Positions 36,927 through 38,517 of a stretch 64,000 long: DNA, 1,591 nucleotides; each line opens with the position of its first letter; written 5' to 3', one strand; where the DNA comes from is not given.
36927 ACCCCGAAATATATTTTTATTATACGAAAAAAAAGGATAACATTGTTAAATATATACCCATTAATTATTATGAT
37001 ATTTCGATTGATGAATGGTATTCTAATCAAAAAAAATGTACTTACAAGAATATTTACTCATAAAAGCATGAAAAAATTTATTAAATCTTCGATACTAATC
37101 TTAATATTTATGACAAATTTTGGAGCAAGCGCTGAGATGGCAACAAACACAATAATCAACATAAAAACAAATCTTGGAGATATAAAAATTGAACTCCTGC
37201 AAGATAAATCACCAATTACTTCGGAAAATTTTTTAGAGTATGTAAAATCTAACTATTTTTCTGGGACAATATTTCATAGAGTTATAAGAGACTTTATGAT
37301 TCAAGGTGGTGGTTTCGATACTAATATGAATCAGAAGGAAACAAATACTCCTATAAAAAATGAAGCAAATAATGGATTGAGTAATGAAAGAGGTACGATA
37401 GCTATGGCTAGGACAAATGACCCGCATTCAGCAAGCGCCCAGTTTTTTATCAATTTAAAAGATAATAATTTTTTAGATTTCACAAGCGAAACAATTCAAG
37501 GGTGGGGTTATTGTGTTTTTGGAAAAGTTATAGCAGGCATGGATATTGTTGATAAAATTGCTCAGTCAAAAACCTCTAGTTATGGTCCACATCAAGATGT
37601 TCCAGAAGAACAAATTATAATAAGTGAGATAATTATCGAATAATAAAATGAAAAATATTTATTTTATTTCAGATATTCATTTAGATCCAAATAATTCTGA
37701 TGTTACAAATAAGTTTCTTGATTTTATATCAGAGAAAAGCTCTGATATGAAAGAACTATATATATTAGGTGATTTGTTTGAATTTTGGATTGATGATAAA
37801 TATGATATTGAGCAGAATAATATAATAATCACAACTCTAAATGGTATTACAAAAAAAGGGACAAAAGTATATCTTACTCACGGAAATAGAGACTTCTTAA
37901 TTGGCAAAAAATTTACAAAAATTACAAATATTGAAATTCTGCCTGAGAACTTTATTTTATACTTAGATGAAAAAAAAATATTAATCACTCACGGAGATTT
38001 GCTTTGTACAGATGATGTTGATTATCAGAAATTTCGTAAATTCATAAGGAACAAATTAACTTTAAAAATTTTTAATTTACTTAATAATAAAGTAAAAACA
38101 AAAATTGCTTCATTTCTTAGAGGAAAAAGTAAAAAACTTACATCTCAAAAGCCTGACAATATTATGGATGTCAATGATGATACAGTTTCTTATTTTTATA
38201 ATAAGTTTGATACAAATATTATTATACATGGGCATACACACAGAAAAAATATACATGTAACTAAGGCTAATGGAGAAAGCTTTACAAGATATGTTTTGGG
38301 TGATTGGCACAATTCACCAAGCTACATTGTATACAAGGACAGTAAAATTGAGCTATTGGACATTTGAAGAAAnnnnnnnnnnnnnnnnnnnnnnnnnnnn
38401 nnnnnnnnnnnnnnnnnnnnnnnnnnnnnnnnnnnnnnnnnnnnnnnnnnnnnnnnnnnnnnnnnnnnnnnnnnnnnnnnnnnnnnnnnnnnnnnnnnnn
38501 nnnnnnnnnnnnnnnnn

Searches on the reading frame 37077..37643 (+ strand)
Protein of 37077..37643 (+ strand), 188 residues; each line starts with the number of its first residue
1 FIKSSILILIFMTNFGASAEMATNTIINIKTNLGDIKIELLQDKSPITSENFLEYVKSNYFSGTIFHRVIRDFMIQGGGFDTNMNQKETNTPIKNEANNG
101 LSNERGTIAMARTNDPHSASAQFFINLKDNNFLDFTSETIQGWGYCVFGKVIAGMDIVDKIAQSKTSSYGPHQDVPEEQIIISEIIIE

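Call 6: search_protein_families(library=pfam, proteins=[window:37077-37643:+], max_evalue=0.01)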
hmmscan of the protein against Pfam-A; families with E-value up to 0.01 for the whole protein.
window:37077-37643:+ (188 aa): 1 family
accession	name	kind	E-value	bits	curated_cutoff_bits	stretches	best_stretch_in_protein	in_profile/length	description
PF00160.26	Pro_isomerase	-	2.4e-48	164.8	21.7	1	27-184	2-156/159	Cyclophilin type peptidyl-prolyl cis-trans isomerase/CLD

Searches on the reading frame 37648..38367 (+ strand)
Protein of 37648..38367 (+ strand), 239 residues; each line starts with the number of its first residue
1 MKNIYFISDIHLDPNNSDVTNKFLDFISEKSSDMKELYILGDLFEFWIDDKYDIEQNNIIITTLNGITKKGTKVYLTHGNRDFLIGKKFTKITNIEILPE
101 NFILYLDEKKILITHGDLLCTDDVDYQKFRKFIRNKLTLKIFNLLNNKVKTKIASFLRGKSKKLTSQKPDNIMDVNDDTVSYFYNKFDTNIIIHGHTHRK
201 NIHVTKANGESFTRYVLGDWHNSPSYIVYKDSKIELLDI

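Call 6: search_protein_families(library=pfam, proteins=[window:37648-38367:+], max_evalue=0.01)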
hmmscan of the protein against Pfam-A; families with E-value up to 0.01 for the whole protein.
window:37648-38367:+ (239 aa): 2 families
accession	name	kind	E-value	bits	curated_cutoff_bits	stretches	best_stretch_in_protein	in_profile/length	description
PF00149.33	Metallophos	-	1.5e-12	48.8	21.5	1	3-199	2-190/191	Calcineurin-like phosphoesterase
PF12850.12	Metallophos_2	-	6.2e-07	30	27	1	4-204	3-123/154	Calcineurin-like phosphoesterase superfamily domain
